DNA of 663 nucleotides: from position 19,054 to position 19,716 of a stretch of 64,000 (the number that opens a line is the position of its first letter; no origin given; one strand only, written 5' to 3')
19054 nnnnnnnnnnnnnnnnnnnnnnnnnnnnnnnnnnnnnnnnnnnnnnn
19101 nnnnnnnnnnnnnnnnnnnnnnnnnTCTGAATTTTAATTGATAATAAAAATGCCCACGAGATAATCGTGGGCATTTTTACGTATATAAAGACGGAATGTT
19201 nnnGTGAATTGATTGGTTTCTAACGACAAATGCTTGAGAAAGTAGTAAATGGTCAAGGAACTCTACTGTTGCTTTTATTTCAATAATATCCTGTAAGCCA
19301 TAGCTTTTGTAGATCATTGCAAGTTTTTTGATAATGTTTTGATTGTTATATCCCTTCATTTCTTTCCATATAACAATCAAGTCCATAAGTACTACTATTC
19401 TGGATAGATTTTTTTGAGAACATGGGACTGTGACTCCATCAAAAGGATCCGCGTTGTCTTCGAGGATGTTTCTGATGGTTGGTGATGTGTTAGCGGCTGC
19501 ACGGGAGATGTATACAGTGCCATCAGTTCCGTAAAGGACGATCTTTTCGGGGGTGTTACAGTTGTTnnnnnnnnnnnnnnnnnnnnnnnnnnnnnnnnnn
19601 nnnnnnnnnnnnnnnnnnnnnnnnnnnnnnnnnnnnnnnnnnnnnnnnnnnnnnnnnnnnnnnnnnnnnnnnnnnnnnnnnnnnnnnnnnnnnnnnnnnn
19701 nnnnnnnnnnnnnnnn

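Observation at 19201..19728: Signal-peptide-bearing homologue of eukaryotic Skp1 (SCF ubiquitin-ligase adaptor)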

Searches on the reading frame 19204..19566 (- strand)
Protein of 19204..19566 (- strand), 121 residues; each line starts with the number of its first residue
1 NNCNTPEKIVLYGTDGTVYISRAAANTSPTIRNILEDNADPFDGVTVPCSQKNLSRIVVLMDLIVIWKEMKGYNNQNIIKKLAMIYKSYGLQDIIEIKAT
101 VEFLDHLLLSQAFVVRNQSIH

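Call 16: search_protein_representatives(alignment_id=A2)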
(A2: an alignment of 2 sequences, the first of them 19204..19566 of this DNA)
Query: 2 sequences, 121 profile positions. Proteins with E-value up to 0.001 (for the whole library): 3; up to 1e-10: 1; up to 1e-30: 1. The best 3 are listed.
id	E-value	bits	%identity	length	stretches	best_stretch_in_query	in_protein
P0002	9.8e-68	241.9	-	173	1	2-121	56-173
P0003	5.5e-09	52.2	-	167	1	8-106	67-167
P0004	8.7e-04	35.4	-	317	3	15-53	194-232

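Call 19: search_solved_structures(query=A3, max_evalue=10, show_alignments=3)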
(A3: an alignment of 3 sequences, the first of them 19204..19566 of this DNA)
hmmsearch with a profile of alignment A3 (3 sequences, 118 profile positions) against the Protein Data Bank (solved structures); distinct sequences matched with E-value up to 10: 7.
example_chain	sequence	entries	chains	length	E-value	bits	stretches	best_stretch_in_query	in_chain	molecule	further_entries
9lun_D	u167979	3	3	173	0.049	17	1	4-59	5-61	SKP1-like protein 1B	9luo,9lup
6v88_A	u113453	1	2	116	0.061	16.7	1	16-54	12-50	SCF ubiquitin ligase complex protein SKP1a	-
8if6_B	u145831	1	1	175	0.13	15.7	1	8-58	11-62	SKP1-like protein 20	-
1hv2_A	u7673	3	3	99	0.14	15.5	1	13-35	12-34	ELONGIN C | ELOC_HUMAN | Elongin-C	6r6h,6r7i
6mvo_A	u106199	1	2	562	1.7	12.1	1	11-44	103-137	RNA-directed RNA polymerase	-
4khr_A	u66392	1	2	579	1.8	12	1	11-44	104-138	NS5B RNA-dependent RNA polymerase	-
4khm_A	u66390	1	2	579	1.8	12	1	11-44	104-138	HCV Polymerase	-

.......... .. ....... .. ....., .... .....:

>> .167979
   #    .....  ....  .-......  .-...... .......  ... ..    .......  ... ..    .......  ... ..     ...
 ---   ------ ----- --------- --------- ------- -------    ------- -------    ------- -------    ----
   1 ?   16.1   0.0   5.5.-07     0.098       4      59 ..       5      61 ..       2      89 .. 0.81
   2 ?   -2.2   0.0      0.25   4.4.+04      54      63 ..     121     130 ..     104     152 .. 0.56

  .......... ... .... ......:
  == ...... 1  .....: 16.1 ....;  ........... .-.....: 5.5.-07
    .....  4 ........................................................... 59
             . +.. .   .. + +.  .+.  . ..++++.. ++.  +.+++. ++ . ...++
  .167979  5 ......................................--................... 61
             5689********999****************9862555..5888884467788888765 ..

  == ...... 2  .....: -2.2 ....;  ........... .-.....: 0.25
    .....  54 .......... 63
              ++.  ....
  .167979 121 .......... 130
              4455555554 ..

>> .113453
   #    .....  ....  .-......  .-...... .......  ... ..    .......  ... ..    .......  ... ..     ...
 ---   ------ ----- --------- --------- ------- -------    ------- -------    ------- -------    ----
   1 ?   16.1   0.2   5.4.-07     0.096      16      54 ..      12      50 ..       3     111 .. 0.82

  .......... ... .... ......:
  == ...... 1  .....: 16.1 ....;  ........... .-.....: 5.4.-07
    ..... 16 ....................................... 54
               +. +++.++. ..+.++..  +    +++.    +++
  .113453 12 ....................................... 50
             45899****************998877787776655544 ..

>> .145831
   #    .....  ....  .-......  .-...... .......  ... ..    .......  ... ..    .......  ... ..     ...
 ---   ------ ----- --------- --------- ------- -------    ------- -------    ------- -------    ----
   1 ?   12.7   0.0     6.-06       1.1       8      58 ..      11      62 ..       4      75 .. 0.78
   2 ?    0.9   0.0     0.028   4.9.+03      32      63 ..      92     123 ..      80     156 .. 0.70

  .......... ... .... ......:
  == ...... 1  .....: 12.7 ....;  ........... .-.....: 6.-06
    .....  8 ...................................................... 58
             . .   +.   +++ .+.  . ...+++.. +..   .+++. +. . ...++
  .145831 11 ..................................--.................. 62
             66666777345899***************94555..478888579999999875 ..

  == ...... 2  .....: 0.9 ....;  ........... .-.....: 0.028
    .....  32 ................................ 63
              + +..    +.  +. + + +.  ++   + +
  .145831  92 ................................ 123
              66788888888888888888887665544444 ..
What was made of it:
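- Checked: The family profile's top four PDB hits are SKP1-like 1B, Skp1a, SKP1-like 20 and Elongin C (call 19).
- The family profile's top four PDB hits are all Skp1 or Elongin C (call 19).
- Tried and rejected: A Dictyostelium fragment matches the 6v88 alignment (call 19).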

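Call 20: search_protein_families(library=pfam, proteins=[P0003, window:19204-19566:-], max_evalue=10)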
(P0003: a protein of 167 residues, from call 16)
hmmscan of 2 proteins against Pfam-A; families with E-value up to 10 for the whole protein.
P0003 (167 aa): 0 families

window:19204-19566:- (121 aa): 2 families
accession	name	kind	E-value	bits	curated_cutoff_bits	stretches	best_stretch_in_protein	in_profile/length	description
PF03931.21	Skp1_POZ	-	0.0021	18.6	21.9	1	8-43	2-38/62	Skp1 family, tetramerisation domain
PF23349.2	BBS7_hp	-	0.091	13.4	27.8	1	49-96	64-112/114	BBS7 hairpin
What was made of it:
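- On Skp1/Elongin C POZ superfamily (Pfam PF03931 Skp1_POZ, clan POZ): P0003 has no hit (call 20).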

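Call 24: predict_structure(alignment_id=A3)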
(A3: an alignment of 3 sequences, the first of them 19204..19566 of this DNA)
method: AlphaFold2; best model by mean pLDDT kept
length: 121 residues; sequences in the alignment: 3
mean_pLDDT: 62.0   pTM: 0.52
mean pLDDT of the five models: 62.0, 59.8, 58.7, 53.7, 51.5
residues with pLDDT >= 90: 0; 70-90: 40; 50-70: 62; < 50: 19
segments of 3 or more residues with pLDDT < 50: 1-3, 106-121
pLDDT, mean of each block of 10 residues (from residue 1): 56 71 67 67 62 72 71 66 70 59 50 35 33
secondary structure, 60 per line:
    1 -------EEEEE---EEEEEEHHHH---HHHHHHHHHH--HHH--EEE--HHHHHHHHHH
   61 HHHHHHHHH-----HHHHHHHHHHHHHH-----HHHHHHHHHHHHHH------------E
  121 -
elements in order: E8-12 E16-21 H22-25 H29-38 E46-48 H51-69 H75-88 H94-107
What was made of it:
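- Tried and rejected: AF2 with the three-sequence alignment gave a low-confidence model (call 24).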

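Call 27: fold_search(model_id=the predicted structure, library=pdb)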
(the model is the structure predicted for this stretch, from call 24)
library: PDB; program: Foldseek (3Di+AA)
matches with E <= 10: 150; with E <= 0.001: 0
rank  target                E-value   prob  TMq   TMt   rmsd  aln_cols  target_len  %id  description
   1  9kll_B                4.5e-02  0.57  0.35  0.29  12.4       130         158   16  Striga MAX2-ASK1 complex (released 2025-09-17)
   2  12dl_QC               5.9e-02  0.60  0.34  0.28  10.8       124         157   15  Native structure of the cytoplasmic lattice (CPL) asymmetric unit from mouse MII eggs (released 2026-04-08)
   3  7z8v_S                6.3e-02  0.47  0.30  0.28  10.9       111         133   17  CAND1-SCF-SKP2 (SKP1deldel) CAND1 engaged SCF rocked (released 2023-04-19)
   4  6m91_B                9.3e-02  0.41  0.31  0.29  10.8       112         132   19  Monophosphorylated pSer33 b-Catenin peptide, b-TrCP/Skp1, NRX-103094 ternary complex (released 2019-04-03)
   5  9kbf_B                1.1e-01  0.33  0.30  0.24  11.6       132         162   17  Cryo-EM structure of the SKP1-FBXO3 complex (released 2025-02-19)
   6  6r7f_Q                1.5e-01  0.35  0.33  0.35   8.1       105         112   18  Structural basis of Cullin-2 RING E3 ligase regulation by the COP9 signalosome (released 2019-08-28)
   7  5k35_B                2.7e-01  0.25  0.32  0.28  11.1       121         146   16  Structure of the Legionella effector, AnkB, in complex with human Skp1 (released 2017-01-25)
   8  7z8t_S                3.1e-01  0.21  0.29  0.28  11.0       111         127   15  CAND1-SCF-SKP2 CAND1 engaged SCF rocked (released 2023-04-19)
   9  7shk_C                4.3e-01  0.35  0.35  0.40   4.4        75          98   16  Structure of Xenopus laevis CRL2Lrr1 (State 1) (released 2021-12-08)
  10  6oct_D                4.5e-01  0.21  0.34  0.40   8.2        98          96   11  Crystal structure of human KCTD16 T1 domain (released 2019-04-10)
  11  6i5j_C                5.5e-01  0.15  0.32  0.37   7.0        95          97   17  Crystal structure of SOCS2:Elongin C:Elongin B in complex with growth hormone receptor peptide (released 2019-05-29)
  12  6m93_B                5.5e-01  0.14  0.28  0.27  10.9       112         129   16  Monophosphorylated pSer33 b-Catenin peptide, b-TrCP/Skp1, NRX-1933 ternary complex (released 2019-04-03)
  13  6oct_G                6.3e-01  0.18  0.33  0.40   8.3        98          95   12  Crystal structure of human KCTD16 T1 domain (released 2019-04-10)
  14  9ouu_P                6.8e-01  0.16  0.34  0.23  10.1       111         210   14  SPOP double donut locally refined MATH domains (released 2025-07-30)
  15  8dwv_B                7.7e-01  0.14  0.32  0.15  10.2       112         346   12  Full-length wild type SPOP (released 2023-01-18)
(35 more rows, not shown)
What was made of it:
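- On Skp1/Elongin C POZ superfamily (Pfam PF03931 Skp1_POZ, clan POZ): Its Foldseek hits are nearly all Skp1, EloC or BTB, with E 0.045 or worse (calls 24, 27).
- The unbiased AF2 model (pLDDT 62) has the order beta-beta-alpha-alpha-beta-alpha-alpha-alpha, and nearly all of its top-20 Foldseek hits are Skp1, Elongin C or other BTB domains (calls 24, 27).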

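Call 47: find_homologous_proteins(query=A3, max_evalue=10)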
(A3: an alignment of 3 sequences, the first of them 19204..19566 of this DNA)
Query A3 (3 sequences) (121 aa, profile of the alignment): 3 proteins with E <= 10 among 950 candidates.
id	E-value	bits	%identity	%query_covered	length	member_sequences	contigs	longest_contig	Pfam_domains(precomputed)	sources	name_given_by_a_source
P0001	2.1e-60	220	100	100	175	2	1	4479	-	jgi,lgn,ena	-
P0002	1.0e-59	218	69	96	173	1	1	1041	-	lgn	-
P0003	8.2e-44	166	40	83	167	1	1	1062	-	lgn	-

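Call 48: find_encoding_contigs(protein=P0003, flank=10000)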
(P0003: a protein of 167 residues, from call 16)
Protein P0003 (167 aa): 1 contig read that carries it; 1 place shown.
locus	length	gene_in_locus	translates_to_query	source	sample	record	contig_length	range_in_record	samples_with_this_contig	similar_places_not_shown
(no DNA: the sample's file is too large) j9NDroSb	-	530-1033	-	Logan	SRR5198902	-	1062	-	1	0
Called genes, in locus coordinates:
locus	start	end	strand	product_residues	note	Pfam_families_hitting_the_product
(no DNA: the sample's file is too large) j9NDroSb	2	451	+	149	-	?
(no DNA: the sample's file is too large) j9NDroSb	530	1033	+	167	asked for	-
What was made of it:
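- On Elongin C: The P0003 gene is complete with a stop codon (call 48).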

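Call 60: predict_structure(alignment_id=A6)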
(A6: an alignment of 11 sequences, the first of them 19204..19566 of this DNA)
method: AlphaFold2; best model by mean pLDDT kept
length: 121 residues; sequences in the alignment: 11
mean_pLDDT: 78.1   pTM: 0.66
mean pLDDT of the five models: 78.1, 69.7, 65.5, 65.4, 64.3
residues with pLDDT >= 90: 7; 70-90: 88; 50-70: 21; < 50: 5
segments of 3 or more residues with pLDDT < 50: 1-3
pLDDT, mean of each block of 10 residues (from residue 1): 66 91 87 79 79 87 81 72 76 75 81 66 42
secondary structure, 60 per line:
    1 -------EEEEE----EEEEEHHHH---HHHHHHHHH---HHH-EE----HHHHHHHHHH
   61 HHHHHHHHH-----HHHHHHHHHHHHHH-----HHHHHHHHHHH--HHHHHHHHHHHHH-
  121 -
elements in order: E8-12 E17-21 H22-25 H29-37 H51-69 H75-88 H94-104 H107-119
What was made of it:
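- Tried and rejected: The Skp1-augmented run (call 60) is biased, so I use it only as a compatibility test.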

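Call 62: fold_search(model_id=the predicted structure, library=pdb)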
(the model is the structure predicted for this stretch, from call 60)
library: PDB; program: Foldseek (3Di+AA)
matches with E <= 10: 394; with E <= 0.001: 1
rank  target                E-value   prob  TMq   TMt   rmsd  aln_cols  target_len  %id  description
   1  9kll_B                4.1e-04  1.00  0.74  0.58   3.6       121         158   19  Striga MAX2-ASK1 complex (released 2025-09-17)
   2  9oi8_D                1.0e-03  1.00  0.75  0.62   3.1       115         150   21  Cryo-EM Structure of the Arabidopsis GA3-GID1A-RGA-SLY1-ASK1 Complex (Alternative Conformation) (released 2025-07-23)
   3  9o4k_D                1.8e-03  1.00  0.73  0.62   2.8       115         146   20  Cryo-EM Structure of the Arabidopsis GA3-GID1A-RGA-SLY1-ASK1 Complex (released 2025-07-23)
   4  6fe8_C                2.5e-03  1.00  0.64  0.54   3.6       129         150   15  Cryo-EM structure of the core Centromere Binding Factor 3 complex (released 2018-08-01)
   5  5an3_D                3.5e-03  1.00  0.58  0.67   4.1       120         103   13  Structure of an Sgt1-Skp1 Complex (released 2017-02-08)
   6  5k35_B                4.0e-03  1.00  0.64  0.54   5.6       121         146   18  Structure of the Legionella effector, AnkB, in complex with human Skp1 (released 2017-01-25)
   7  6vcd_C                4.2e-03  1.00  0.65  0.59   4.1       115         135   18  Cryo-EM structure of IRP2-FBXL5-SKP1 complex (released 2020-08-05)
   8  5jh5_B                5.1e-03  1.00  0.69  0.57   4.8       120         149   19  Structural Basis for the Hierarchical Assembly of the Core of PRC1.1 (released 2016-09-14)
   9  9kbd_B                5.4e-03  1.00  0.61  0.48   4.0       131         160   15  Cryo-EM structure of the CUL1-RBX1-SKP1-FBXO3 SCF ubiquition ligase complex (released 2025-02-19)
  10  9wsq_C                5.4e-03  1.00  0.63  0.48   4.7       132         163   18  Structure of dimeric mouse NLRP14-KDM2A-SKP1 complex (released 2026-03-18)
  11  2ast_A                5.7e-03  1.00  0.65  0.57   4.4       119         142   18  Crystal structure of Skp1-Skp2-Cks1 in complex with a p27 peptide (released 2005-10-18)
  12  6v88_MODEL_1_A        7.7e-03  1.00  0.66  0.68   4.0       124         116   16  Solution NMR structure of Dictyostelium discoideum Skp1A (truncated) dimer (released 2020-04-15)
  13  1hv2_MODEL_1_A        8.2e-03  1.00  0.60  0.72   3.3       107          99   14  SOLUTION STRUCTURE OF YEAST ELONGIN C IN COMPLEX WITH A VON HIPPEL-LINDAU PEPTIDE (released 2001-09-06)
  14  3ogl_A                8.7e-03  1.00  0.73  0.62   2.9       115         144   20  Structure of COI1-ASK1 in complex with JA-isoleucine and the JAZ1 degron (released 2010-10-13)
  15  3v7d_A                8.7e-03  1.00  0.64  0.57   3.6       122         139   16  Crystal Structure of ScSkp1-ScCdc4-pSic1 peptide complex (released 2012-05-02)
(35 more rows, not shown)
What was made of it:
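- On Skp1/Elongin C POZ superfamily (Pfam PF03931 Skp1_POZ, clan POZ): The Skp1-seeded model reaches pLDDT 78 and TM 0.74-0.75 but is biased (calls 60, 62).
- Closest known: Legionella AnkB and other bacterial F-box effectors. Different: They mimic the substrate receptor and bind host Skp1 (PDB 5k35 appears among the Foldseek hits as the Skp1 chain, calls 27, 62).
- With Skp1 rows added to the alignment, pLDDT rises to 78 and TM to 0.74-0.75 against ASK1 (calls 60, 62).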

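Call 77: fold_search(model_id=the predicted structure, library=viral)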
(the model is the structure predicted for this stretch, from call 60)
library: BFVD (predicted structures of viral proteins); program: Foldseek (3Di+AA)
matches with E <= 10: 293; with E <= 0.001: 0
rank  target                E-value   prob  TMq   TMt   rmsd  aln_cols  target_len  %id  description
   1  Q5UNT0                4.5e-03  1.00  0.42  0.12   7.2        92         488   16  Putative BTB/POZ domain-containing protein L674 [Acanthamoeba polyphaga mimivirus]
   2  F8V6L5                4.5e-03  1.00  0.42  0.22   7.1        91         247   15  Uncharacterized protein L674b [Acanthamoeba polyphaga mimivirus]
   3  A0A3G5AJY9            5.0e-03  1.00  0.60  0.41   4.9       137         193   19  Uncharacterized protein [Sylvanvirus sp.]
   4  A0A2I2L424            7.2e-03  1.00  0.61  0.21   5.7       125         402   20  SKP1/BTB/POZ domain-containing protein [Orpheovirus IHUMI-LCC2]
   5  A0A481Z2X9            7.6e-03  1.00  0.51  0.29   7.9       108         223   24  Uncharacterized protein [Pithovirus LCPAC001]
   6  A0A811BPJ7            8.1e-03  1.00  0.62  0.32   6.8       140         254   16  S-phase kinase-associated protein 1 [Pandoravirus japonicus]
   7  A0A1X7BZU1            1.1e-02  1.00  0.54  0.24   4.0       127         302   17  (no name in the UniProt tables at hand)
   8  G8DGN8                1.4e-02  1.00  0.51  0.29   6.2       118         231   14  (no name in the UniProt tables at hand)
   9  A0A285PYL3            1.6e-02  1.00  0.61  0.55   3.5       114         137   14  Ubiquitine ligase [Cedratvirus lausannensis]
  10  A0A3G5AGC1            1.6e-02  1.00  0.59  0.35   5.5       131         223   14  SKP1 component POZ domain-containing protein [Solumvirus sp.]
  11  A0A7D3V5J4            1.6e-02  1.00  0.62  0.51   3.9       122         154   15  SKP1 component protein [Fadolivirus FV1/VV64]
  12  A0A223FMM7            1.7e-02  0.94  0.39  0.11  12.3       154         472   11  Kelch-like protein [Murmansk poxvirus]
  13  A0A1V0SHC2            1.8e-02  0.94  0.39  0.13   9.9       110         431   11  BTB/POZ domain protein [Hokovirus HKV1]
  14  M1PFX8                2.1e-02  1.00  0.43  0.12   4.5       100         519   15  Potassium channel tetramerisation-type BTB domain-containing protein [Moumouvirus goulette]
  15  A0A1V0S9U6            2.1e-02  0.93  0.44  0.31  18.4       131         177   19  Uncharacterized protein [Catovirus CTV1]
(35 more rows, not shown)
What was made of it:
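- Closest known: Virus-encoded Skp1 proteins. Same: Structural matches to the model appear in BFVD (call 77).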

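Call 78: find_related_loci(query=A3, collection=metagenome_contigs, flank=10000)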
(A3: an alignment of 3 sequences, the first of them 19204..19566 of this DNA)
Query A3 (121 aa) in metagenome_contigs; peptide patterns used: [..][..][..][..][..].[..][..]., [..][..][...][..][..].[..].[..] (x = any residue, [..] = any of these).
522 stretches matched a pattern; 2 encode a relative of the query (tblastn E <= 1e-3); 2 distinct loci.
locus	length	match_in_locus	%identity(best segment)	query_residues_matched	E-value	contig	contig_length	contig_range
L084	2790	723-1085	100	1-121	4e-84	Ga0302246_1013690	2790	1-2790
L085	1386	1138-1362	41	6-78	2e-13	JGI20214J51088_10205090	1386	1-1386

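Call 82: search_protein_families(library=ncbifam, proteins=[P0003], max_evalue=1)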
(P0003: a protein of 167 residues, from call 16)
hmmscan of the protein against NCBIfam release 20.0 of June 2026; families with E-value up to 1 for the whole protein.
P0003 (167 aa): 0 families
